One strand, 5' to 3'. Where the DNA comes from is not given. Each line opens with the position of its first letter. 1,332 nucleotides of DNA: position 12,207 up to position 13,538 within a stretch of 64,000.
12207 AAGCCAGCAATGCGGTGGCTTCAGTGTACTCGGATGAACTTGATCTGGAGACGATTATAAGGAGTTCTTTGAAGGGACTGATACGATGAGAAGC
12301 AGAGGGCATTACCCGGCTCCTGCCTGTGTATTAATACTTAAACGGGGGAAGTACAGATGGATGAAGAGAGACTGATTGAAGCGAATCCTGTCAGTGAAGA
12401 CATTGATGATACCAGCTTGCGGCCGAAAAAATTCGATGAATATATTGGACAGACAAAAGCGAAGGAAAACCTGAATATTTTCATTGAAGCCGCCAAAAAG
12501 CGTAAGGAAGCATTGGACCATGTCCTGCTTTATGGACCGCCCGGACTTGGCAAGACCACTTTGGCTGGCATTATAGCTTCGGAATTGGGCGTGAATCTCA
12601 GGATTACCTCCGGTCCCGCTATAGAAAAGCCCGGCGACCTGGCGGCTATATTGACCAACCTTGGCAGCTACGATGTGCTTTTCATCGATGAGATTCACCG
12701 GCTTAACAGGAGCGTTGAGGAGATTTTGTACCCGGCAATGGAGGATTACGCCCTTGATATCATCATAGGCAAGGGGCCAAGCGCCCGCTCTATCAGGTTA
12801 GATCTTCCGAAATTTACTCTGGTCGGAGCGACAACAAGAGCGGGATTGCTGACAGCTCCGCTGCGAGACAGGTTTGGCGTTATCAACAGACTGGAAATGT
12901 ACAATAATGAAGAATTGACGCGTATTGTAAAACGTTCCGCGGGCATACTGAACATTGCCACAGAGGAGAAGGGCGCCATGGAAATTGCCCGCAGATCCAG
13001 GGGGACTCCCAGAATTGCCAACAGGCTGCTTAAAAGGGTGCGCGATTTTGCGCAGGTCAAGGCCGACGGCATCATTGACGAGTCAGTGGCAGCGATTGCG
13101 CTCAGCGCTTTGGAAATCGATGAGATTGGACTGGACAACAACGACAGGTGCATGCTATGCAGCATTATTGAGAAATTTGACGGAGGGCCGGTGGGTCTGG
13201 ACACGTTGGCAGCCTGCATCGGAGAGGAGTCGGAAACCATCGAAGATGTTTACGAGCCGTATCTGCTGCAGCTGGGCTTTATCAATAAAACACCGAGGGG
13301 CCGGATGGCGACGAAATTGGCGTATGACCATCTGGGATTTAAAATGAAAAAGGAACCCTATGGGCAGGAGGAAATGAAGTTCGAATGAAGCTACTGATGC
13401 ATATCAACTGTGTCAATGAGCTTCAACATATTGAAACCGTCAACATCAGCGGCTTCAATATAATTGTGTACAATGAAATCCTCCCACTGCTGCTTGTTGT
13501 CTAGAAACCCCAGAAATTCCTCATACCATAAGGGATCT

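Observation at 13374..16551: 31-nt direct repeat duplicating the ruvB-stop/queH-start junction brackets a 3.1-kb glycosyltransferase island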

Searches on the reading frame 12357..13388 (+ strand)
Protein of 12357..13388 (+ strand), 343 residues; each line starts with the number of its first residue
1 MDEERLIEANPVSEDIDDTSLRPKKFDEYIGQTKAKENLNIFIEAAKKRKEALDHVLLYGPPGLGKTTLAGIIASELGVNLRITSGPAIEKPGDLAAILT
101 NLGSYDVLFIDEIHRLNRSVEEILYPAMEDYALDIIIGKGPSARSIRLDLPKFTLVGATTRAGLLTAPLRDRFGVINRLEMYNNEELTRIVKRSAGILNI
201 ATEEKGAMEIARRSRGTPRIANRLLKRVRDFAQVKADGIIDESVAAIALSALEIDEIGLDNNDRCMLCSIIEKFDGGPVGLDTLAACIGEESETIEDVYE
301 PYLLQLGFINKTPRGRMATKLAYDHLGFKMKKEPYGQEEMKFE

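Call 6: search_protein_families(library=pfam, proteins=[window:12357-13388:+])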
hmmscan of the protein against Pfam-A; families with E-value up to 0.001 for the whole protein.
window:12357-13388:+ (343 aa): 9 families
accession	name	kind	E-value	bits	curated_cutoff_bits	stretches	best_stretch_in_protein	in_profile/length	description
PF05496.18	RuvB_N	-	1e-83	279.3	27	1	21-179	1-159/159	Holliday junction DNA helicase RuvB P-loop domain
PF17864.7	AAA_lid_4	-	4.8e-33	113.2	27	1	182-255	1-74/74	RuvB AAA lid domain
PF05491.19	RuvB_C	-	3.8e-26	91.3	24.7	1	256-326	1-71/72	RuvB C-terminal winged helix domain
PF00004.35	AAA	-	6.3e-21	75.6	21.2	1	56-178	1-128/131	ATPase family associated with various cellular activities (AAA)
PF07728.20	AAA_5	-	7.7e-09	36.1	22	1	55-173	1-139/139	AAA domain (dynein-related subfamily)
PF06068.19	TIP49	-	5.1e-08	32.9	23.8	1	24-83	21-80/347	TIP49 P-loop domain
PF01078.27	Mg_chelatase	-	1e-05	25.5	20.3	0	27-74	3-43/207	Magnesium chelatase, subunit ChlI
PF13191.12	AAA_16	-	0.00047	21.1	32.6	0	51-78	24-49/167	AAA ATPase domain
PF20720.3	nSTAND3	-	0.00085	19.5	27.2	0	44-79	8-43/155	Novel STAND NTPase 3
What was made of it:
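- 12357..13388 (+): ruvB (343 aa), the last gene of ruvC-ruvA-ruvB. Its last 15 nt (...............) lie in repeat copy 1. Pfam RuvB_N, AAA_lid_4 and RuvB_C with E from 1e-83 to 4e-26 (call 6).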

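Call 7: find_encoding_contigs(protein=window:12357-13388:+, flank=6000, max_places=10)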
Protein window:12357-13388:+ (343 aa): 3 contigs read that carry it; 2 places shown.
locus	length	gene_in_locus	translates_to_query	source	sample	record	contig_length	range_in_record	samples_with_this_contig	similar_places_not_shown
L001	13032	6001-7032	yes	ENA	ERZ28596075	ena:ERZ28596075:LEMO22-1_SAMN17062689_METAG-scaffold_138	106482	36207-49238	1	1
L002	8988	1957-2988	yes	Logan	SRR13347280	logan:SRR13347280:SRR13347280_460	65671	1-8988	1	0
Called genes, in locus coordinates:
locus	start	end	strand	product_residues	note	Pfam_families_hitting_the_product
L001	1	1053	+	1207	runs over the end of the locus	PF02463:SMC_N (weak), PF13476:AAA_23, PF13555:AAA_29 (weak), PF13558:SbcC_Walker_B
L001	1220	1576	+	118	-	-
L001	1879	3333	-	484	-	PF00206:Lyase_1, PF14698:ASL_C2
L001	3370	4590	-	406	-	PF00764:Arginosuc_synth, PF20979:Arginosuc_syn_C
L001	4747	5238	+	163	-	PF02075:RuvC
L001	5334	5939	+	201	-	PF01330:RuvA_N, PF00633:HHH (faint), PF14520:HHH_5, PF07499:RuvA_C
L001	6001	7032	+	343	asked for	PF05496:RuvB_N, PF06068:TIP49 (weak), PF01078:Mg_chelatase (faint), PF00004:AAA, PF07728:AAA_5 (weak), PF17864:AAA_lid_4, PF05491:WHD_RuvB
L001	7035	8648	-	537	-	PF27757:Competence-induced_Ccs4_N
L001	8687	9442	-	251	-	PF00535:Glycos_transf_2, PF13641:Glyco_tranf_2_3 (weak)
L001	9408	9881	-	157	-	PF04138:GtrA_DPMS_TM (weak)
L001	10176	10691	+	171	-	PF02677:QueH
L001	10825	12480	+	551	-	PF11741:AMIN, PF01520:Amidase_3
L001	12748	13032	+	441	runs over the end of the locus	PF10646:Germane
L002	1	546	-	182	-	?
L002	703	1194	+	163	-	PF02075:RuvC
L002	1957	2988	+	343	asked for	PF05496:RuvB_N, PF06068:TIP49 (weak), PF01078:Mg_chelatase (faint), PF00004:AAA, PF07728:AAA_5 (weak), PF17864:AAA_lid_4, PF05491:WHD_RuvB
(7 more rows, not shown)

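Call 9: find_related_loci(query=window:12357-13388:+, collection=genome_contigs, flank=8000)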
Query window:12357-13388:+ (343 aa) in genome_contigs; peptide patterns used: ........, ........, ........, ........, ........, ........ (x = any residue, [..] = any of these).
600 stretches matched a pattern (row limit reached: there are more); 591 encode a relative of the query (tblastn E <= 1e-3); the best 80 are kept; 80 distinct loci.
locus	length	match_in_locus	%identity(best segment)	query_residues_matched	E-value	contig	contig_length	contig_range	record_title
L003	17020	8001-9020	86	1-340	0e+0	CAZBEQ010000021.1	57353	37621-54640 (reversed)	MAG TPA_asm: uncultured Oscillospiraceae bacterium isolate SRP192927_co3_788 genome assembly, contig: NODE_876_length_57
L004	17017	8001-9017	83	3-341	0e+0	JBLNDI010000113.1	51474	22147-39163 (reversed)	MAG: Bacillota bacterium isolate MAG103 PRJNA950955_bin12_renamed_112, whole genome shotgun sequence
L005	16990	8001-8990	85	1-330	0e+0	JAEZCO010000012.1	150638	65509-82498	MAG: Bacillota bacterium isolate OH_CBrB_255 k127_618700, whole genome shotgun sequence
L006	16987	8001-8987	82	1-329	2e-177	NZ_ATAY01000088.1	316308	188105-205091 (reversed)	Ruminiclostridium papyrosolvens C7 contig01638, whole genome shotgun sequence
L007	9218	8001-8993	81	1-331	5e-175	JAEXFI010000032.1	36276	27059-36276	MAG: Bacillota bacterium isolate OH_HBB_241 k127_174527, whole genome shotgun sequence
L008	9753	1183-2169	81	1-329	5e-175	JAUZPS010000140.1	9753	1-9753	MAG: Bacillota bacterium isolate bin150(14d) FHPBLPLK_140, whole genome shotgun sequence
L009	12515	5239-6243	79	1-335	4e-173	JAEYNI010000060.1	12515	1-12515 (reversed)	MAG: Bacillota bacterium isolate OH_CBB_105 k127_247422, whole genome shotgun sequence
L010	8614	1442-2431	81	1-330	3e-173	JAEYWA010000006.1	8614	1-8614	MAG: Bacillota bacterium isolate OH_CBlB_248 k127_477943, whole genome shotgun sequence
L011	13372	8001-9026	76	1-342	2e-172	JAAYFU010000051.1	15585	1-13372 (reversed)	MAG: Clostridiaceae bacterium isolate AS09scLD_113 162310_AS09, whole genome shotgun sequence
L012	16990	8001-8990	80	1-330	2e-172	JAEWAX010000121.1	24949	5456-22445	MAG: Bacillota bacterium isolate OH_PBB_227 k127_1458987, whole genome shotgun sequence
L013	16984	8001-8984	79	3-329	1e-170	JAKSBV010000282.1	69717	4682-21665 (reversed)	MAG: Bacillota bacterium isolate MAG.222 k141_11677841, whole genome shotgun sequence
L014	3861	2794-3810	74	1-342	5e-172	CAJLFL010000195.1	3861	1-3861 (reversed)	MAG TPA_asm: uncultured Clostridiales bacterium isolate ERR1430432-bin.57 genome assembly, contig: NODE_17934_length_386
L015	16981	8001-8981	78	3-328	2e-165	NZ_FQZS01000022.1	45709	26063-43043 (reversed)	Lutispora thermophila DSM 19022, whole genome shotgun sequence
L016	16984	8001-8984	75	1-328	1e-163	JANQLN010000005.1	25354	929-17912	MAG: Clostridia bacterium isolate PL25a_bin.60 k99_360192, whole genome shotgun sequence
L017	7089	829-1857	72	2-343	5e-163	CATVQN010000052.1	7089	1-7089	MAG TPA_asm: uncultured Eubacteriales bacterium isolate ERR8263824_bin.4_MetaWRAP_v1.3_MAG genome assembly, contig: ERZ1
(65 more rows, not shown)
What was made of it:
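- Tried and rejected: Its best RuvB match is 86% (call 9).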
